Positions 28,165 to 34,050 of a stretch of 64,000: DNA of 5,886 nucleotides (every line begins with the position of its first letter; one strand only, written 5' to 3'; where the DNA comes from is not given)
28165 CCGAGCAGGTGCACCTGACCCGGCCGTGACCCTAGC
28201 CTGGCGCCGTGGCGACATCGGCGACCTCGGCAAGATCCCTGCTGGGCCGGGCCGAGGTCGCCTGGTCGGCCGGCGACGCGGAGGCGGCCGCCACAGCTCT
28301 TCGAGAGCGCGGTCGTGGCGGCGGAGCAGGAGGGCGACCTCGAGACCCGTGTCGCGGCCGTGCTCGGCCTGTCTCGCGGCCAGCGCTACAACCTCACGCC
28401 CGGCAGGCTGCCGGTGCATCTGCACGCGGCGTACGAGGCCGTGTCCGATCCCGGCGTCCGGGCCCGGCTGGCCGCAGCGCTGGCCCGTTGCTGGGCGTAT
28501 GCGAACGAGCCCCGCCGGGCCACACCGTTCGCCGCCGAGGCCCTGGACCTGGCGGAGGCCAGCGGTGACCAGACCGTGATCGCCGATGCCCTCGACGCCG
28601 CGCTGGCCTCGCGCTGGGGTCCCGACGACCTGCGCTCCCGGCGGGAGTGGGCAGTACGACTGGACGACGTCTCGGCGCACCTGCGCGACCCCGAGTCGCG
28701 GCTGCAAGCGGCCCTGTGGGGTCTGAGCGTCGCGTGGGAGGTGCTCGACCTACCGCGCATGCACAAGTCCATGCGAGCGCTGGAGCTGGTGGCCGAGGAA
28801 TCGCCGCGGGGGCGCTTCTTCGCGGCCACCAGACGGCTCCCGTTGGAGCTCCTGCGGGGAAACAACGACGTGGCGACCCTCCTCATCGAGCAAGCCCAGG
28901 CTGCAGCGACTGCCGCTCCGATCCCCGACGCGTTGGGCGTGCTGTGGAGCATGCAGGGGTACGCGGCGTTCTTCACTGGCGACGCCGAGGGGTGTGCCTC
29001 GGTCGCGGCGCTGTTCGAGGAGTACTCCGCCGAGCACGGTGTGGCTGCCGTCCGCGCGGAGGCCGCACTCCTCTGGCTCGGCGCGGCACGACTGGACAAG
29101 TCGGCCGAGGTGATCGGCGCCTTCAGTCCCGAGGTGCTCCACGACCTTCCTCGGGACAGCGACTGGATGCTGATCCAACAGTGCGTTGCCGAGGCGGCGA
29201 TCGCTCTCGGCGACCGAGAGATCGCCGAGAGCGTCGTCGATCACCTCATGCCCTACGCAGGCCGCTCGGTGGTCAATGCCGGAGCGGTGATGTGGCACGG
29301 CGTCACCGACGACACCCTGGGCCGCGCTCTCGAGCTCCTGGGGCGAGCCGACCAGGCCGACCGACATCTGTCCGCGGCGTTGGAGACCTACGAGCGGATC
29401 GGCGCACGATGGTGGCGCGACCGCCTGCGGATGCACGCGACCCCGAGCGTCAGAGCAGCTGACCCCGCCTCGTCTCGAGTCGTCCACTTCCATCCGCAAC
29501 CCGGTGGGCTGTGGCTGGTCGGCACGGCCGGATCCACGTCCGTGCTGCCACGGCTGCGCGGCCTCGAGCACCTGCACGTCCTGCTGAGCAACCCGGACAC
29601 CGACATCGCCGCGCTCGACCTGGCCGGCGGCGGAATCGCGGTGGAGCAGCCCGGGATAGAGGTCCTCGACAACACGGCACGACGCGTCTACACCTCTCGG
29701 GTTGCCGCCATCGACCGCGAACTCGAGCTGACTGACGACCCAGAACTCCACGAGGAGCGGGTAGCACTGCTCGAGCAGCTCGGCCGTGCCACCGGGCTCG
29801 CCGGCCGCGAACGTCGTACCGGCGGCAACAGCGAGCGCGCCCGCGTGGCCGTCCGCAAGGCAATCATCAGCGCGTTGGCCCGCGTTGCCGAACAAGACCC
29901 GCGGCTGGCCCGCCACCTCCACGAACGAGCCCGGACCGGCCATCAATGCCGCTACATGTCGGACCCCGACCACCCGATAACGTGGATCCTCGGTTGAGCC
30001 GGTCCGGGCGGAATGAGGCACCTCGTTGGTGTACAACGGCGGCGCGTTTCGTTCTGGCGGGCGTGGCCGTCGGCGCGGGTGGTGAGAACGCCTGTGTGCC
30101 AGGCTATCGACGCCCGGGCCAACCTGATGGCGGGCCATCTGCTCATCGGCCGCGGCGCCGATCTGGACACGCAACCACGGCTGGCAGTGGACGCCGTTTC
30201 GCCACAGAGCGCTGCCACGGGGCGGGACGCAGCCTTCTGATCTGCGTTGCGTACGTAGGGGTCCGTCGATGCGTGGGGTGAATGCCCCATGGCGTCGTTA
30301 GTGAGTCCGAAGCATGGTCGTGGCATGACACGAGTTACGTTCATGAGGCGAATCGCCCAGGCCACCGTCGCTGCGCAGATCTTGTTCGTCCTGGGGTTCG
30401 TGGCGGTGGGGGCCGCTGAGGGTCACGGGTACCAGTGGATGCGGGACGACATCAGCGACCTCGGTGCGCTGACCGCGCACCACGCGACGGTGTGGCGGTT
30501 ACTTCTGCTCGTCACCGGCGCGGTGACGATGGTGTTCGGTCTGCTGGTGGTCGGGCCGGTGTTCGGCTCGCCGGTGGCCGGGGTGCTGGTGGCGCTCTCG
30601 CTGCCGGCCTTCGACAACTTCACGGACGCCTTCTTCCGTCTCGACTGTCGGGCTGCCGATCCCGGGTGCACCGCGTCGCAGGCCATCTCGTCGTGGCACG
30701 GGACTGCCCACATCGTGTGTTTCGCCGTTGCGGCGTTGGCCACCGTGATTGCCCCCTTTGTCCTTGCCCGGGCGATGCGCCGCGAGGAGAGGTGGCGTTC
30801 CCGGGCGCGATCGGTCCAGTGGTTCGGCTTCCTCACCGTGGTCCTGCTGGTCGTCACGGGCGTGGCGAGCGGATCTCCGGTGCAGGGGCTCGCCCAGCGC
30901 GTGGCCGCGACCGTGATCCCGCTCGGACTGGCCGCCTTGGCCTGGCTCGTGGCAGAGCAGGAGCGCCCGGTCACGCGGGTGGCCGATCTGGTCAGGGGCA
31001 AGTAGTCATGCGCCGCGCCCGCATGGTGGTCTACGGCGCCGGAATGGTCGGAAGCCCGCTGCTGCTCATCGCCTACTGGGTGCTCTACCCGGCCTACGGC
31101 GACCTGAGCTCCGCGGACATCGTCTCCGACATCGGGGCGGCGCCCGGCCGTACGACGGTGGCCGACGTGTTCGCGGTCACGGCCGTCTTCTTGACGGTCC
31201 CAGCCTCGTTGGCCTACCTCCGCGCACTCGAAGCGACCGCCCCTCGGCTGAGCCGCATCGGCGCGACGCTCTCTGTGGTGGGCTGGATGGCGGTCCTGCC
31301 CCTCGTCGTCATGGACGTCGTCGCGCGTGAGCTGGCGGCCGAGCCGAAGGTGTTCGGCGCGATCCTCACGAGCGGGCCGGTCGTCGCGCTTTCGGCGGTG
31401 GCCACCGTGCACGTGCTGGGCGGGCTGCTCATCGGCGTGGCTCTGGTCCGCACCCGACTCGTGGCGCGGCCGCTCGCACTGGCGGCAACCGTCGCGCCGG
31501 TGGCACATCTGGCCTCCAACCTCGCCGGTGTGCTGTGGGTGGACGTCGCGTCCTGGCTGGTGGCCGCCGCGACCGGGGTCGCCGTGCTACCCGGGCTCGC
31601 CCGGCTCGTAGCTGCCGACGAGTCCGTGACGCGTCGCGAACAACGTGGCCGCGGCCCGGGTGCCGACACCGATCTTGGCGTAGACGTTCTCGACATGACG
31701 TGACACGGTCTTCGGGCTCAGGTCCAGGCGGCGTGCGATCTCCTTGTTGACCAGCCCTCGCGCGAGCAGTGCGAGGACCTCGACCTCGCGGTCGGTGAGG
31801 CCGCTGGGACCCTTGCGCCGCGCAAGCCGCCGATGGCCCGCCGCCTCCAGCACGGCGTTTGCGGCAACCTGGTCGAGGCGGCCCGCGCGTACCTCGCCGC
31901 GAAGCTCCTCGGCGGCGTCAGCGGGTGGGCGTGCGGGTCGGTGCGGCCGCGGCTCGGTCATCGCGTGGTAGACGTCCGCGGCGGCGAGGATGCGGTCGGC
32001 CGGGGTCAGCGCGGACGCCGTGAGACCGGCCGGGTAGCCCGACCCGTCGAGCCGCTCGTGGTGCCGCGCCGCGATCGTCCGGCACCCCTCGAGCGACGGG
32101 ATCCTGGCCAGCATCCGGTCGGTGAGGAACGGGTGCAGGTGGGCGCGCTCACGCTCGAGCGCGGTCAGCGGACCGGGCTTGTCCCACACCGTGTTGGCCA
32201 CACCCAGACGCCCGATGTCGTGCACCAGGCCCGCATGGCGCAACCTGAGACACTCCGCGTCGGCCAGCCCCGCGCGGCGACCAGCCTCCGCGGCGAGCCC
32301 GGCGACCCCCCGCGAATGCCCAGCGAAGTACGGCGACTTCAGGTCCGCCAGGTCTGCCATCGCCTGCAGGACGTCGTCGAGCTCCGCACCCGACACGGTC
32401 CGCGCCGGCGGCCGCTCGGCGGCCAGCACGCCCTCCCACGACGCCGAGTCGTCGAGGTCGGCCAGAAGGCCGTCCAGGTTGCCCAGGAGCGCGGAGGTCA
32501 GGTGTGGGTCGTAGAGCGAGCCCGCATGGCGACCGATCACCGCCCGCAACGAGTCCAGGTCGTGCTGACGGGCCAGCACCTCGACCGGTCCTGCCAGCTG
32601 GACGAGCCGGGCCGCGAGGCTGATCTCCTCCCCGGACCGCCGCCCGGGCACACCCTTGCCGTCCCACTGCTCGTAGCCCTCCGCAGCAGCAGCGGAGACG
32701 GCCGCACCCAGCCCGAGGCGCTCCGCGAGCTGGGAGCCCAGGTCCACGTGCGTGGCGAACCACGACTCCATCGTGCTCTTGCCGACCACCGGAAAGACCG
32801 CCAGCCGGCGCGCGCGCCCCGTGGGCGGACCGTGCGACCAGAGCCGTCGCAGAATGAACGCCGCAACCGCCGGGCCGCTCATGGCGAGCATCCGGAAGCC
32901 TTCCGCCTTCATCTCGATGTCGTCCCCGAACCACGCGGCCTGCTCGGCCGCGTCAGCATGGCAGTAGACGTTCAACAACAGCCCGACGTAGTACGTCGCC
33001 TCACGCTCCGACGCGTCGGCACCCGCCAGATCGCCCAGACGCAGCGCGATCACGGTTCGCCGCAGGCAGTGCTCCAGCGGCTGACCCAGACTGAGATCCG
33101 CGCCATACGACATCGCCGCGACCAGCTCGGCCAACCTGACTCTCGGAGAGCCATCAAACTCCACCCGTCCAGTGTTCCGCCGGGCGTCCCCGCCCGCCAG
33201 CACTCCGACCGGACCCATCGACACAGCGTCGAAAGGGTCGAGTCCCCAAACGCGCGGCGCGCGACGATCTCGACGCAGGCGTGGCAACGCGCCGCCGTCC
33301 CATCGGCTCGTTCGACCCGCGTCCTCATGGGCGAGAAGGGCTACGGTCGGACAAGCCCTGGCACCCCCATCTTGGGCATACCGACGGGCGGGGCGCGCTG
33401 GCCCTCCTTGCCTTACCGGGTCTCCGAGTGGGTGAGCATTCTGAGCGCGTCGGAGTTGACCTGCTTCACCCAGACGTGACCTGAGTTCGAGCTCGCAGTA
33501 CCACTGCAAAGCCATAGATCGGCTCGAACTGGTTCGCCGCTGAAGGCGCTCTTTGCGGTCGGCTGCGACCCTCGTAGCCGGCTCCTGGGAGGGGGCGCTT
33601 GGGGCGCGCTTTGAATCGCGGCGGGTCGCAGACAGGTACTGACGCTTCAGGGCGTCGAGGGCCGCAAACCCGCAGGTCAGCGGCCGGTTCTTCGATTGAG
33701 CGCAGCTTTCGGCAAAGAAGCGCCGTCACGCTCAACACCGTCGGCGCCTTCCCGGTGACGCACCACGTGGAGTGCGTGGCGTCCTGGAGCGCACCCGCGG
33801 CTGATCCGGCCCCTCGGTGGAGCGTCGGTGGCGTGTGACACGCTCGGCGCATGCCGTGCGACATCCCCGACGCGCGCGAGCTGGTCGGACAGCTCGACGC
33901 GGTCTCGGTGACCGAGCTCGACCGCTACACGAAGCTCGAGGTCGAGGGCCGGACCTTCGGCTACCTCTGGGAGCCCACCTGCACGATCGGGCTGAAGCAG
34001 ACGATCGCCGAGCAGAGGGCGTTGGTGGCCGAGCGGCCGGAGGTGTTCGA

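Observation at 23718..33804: ~10 kb insertion with no integrase, splitting off the native 3' end of the RNA methyltransferase gene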

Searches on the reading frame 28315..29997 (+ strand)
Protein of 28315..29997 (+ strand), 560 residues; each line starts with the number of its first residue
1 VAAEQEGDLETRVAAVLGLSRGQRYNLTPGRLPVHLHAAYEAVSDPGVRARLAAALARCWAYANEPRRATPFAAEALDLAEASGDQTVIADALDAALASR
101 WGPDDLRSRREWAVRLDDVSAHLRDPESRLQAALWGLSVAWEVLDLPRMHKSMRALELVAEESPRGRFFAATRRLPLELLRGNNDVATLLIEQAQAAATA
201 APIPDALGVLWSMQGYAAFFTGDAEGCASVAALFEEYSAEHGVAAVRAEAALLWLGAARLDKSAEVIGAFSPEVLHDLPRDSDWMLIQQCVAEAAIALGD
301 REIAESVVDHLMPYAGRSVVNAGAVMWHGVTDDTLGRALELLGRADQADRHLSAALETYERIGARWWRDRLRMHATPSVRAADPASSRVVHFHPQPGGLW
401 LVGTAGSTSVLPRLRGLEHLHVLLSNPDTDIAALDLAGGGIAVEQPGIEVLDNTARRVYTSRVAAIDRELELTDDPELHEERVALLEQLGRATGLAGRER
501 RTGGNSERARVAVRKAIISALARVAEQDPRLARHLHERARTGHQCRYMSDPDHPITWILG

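Call 10: search_protein_families(library=pfam, proteins=[window:28315-29997:+], max_evalue=0.01)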
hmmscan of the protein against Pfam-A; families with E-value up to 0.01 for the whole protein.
window:28315-29997:+ (560 aa): 0 families

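Call 58: search_protein_families(library=ncbifam, proteins=[window:28315-29997:+], max_evalue=0.001)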
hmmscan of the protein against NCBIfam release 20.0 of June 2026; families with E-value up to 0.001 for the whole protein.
window:28315-29997:+ (560 aa): 0 families

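Call 59: search_protein_families(library=phrogs, proteins=[window:28315-29997:+], max_evalue=0.001)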
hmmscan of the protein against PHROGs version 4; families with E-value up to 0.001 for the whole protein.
window:28315-29997:+ (560 aa): 0 families

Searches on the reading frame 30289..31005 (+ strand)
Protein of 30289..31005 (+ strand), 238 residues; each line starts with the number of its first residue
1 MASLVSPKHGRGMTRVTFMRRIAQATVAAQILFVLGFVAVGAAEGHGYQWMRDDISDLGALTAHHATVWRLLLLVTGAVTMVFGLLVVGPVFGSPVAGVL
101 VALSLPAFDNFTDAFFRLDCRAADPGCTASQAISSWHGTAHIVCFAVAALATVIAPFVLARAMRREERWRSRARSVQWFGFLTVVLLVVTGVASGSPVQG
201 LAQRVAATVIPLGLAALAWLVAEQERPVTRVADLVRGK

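Call 10: search_protein_families(library=pfam, proteins=[window:30289-31005:+], max_evalue=0.01)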
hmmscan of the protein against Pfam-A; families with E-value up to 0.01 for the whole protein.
window:30289-31005:+ (238 aa): 1 family
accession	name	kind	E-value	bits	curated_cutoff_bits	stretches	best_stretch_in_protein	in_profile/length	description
PF06197.19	DUF998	-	1.2e-18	67.9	30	1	27-219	1-183/184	Protein of unknown function (DUF998)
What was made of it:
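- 30289..31703 (+): Cargo: DUF998 membrane protein (30289-31005) and a second hydrophobic ORF (~30990-31703). Pfam DUF998 E=1.2e-18 (call 10).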

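Call 59: search_protein_families(library=phrogs, proteins=[window:30289-31005:+], max_evalue=0.001)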
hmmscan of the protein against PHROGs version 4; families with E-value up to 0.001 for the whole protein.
window:30289-31005:+ (238 aa): 0 families

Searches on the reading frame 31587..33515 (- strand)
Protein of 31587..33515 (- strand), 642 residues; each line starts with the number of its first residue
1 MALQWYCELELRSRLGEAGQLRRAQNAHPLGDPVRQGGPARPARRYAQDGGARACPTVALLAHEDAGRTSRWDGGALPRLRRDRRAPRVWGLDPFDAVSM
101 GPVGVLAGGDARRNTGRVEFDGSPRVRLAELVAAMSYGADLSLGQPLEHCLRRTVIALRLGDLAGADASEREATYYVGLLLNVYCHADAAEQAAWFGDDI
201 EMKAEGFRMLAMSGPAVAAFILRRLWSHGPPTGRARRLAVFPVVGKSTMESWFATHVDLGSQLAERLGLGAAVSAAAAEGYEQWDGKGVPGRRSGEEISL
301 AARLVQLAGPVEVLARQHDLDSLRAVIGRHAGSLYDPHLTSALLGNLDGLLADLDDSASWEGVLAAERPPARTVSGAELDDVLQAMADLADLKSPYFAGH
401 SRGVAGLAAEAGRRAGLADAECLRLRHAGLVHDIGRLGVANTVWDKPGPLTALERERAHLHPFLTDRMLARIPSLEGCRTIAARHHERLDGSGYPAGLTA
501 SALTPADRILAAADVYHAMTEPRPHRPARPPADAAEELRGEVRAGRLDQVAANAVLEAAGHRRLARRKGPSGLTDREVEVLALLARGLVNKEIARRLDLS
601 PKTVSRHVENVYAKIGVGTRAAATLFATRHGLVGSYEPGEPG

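Call 10: search_protein_families(library=pfam, proteins=[window:31587-33515:-], max_evalue=0.01)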
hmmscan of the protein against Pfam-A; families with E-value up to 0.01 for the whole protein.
window:31587-33515:- (642 aa): 9 families
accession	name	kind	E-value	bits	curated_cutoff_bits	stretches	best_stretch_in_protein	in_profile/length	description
PF13487.12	HD_5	-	1.1e-41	142.8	27.2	2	385-548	2-167/170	HD domain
PF00196.25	GerE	-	3.1e-18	65.6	23.5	1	572-627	2-57/57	Bacterial regulatory proteins, luxR family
PF01966.28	HD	-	3.8e-16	59.9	22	1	398-519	2-116/116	HD domain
PF13936.12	HTH_38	-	7.1e-06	26.1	27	1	572-609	4-42/44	Helix-turn-helix domain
PF13412.12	HTH_24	-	0.00015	21.7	21.9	1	587-609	17-39/48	Winged helix-turn-helix DNA-binding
PF13551.12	HTH_29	-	0.00036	21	28.1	1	579-609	3-34/64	Winged helix-turn helix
PF08668.18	HDOD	-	0.0013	18.7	22.9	0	392-457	90-153/196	HDOD domain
PF13384.12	HTH_23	-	0.0019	18.4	24.6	1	578-608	8-38/50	Homeodomain-like domain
PF12840.13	HTH_20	-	0.0028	18.1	27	0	580-609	9-40/51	Helix-turn-helix domain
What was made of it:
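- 31587..33218 (-): Cargo: HD-GYP-type phosphohydrolase fused to a LuxR/GerE HTH domain. Pfam HD_5 E=1.1e-41 and GerE E=3.1e-18 (call 10).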

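Call 58: search_protein_families(library=ncbifam, proteins=[window:31587-33218:-], max_evalue=0.001)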
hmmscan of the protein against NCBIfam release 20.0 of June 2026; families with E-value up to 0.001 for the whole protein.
window:31587-33218:- (543 aa): 22 families
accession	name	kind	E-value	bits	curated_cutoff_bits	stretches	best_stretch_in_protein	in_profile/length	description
NF053512.1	nitric_RR_NosR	exception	3e-31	108.9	400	2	282-462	176-356/422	response regulator c-di-GMP phosphodiesterase, NosR family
NF047785.1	respo_reg_MadR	equivalog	1.4e-13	50.7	300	1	451-534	130-209/209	MadR family response regulator transcription factor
NF052366.1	photon_PedR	equivalog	2.2e-11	43.8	120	1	474-534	3-63/74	photosynthetic electron transport-dependent transcriptional regulator PedR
NF007708.0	PRK10403.1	equivalog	1.7e-10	40.7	343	1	458-527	136-207/215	nitrate/nitrite response regulator protein NarP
NF007403.0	PRK09935.1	equivalog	2.8e-10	40.2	271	1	473-528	149-204/210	fimbria biosynthesis transcriptional regulator FimZ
NF052445.1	RespRegMctR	equivalog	3.5e-10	39.6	300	1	469-533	140-204/205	two-component system response regulator MctR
NF003420.0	PRK04841.1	equivalog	4.2e-10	38.3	537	1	472-528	837-893/903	HTH-type transcriptional regulator MalT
NF007935.0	PRK10651.1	equivalog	5.6e-10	38.7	250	1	462-530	144-212/216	two-component system response regulator NarL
TIGR03020.2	EpsA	equivalog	1.4e-09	38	170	1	462-524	179-241/247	XrtB/PEP-CTERM-associated transcriptional regulator EpsA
NF007505.1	PRK10100.1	equivalog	3.4e-09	36.7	250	1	452-530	124-201/204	biofilm master transcriptional regulator CsgD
NF041830.1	RR_TF_ErdR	exception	1.5e-08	34.6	390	1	466-527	143-204/213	response regulator transcription factor ErdR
NF041232.1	BagY_FevT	exception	6.4e-08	31.9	700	1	474-522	297-345/367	LuxR family transcriptional regulator BagY/FevT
TIGR03541.1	reg_near_HchA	equivalog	1.3e-07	31.4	215.6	1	448-532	146-230/232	PA1136 family autoinducer-binding transcriptional regulator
NF007685.0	PRK10360.1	equivalog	2.4e-07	30.7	258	1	473-520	137-184/196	response regulator transcription factor UhpA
NF047402.1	TransRegVisN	equivalog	8.2e-07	28.5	250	1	466-534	178-246/246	transcriptional regulator VisN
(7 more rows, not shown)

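Call 59: search_protein_families(library=phrogs, proteins=[window:31587-33218:-], max_evalue=0.001)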
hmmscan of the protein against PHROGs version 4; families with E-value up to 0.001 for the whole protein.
window:31587-33218:- (543 aa): 6 families
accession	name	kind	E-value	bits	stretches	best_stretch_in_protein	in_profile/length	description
phrog_3282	-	transcription regulation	7.3e-15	56.2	1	472-534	46-108/158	sigma factor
phrog_10300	-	transcription regulation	4.2e-08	34.4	1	471-532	118-179/182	transcriptional regulator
phrog_27555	-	transcription regulation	3e-05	24.7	1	473-528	131-186/203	transcriptional regulator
phrog_517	-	DNA, RNA and nucleotide metabolism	0.0002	23.3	1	458-513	74-126/128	HTH DNA binding protein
phrog_3855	-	DNA, RNA and nucleotide metabolism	0.00022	22.6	1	473-512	64-103/115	HTH DNA binding protein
phrog_664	-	DNA, RNA and nucleotide metabolism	0.00035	21.5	1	460-510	70-122/210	DNA binding protein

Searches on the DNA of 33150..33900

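Call 27: search_rna_families(source=window, start=33150, end=33900, threshold=evalue, max_evalue=1, show_alignments=2)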
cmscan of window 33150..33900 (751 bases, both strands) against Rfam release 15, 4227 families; matches with E-value up to 1: 1.
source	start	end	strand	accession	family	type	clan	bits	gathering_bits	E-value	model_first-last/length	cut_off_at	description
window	33713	33802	+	RF01812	Pxr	Gene; sRNA;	-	18.9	80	0.82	1-109/109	no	Pxr regulatory sRNA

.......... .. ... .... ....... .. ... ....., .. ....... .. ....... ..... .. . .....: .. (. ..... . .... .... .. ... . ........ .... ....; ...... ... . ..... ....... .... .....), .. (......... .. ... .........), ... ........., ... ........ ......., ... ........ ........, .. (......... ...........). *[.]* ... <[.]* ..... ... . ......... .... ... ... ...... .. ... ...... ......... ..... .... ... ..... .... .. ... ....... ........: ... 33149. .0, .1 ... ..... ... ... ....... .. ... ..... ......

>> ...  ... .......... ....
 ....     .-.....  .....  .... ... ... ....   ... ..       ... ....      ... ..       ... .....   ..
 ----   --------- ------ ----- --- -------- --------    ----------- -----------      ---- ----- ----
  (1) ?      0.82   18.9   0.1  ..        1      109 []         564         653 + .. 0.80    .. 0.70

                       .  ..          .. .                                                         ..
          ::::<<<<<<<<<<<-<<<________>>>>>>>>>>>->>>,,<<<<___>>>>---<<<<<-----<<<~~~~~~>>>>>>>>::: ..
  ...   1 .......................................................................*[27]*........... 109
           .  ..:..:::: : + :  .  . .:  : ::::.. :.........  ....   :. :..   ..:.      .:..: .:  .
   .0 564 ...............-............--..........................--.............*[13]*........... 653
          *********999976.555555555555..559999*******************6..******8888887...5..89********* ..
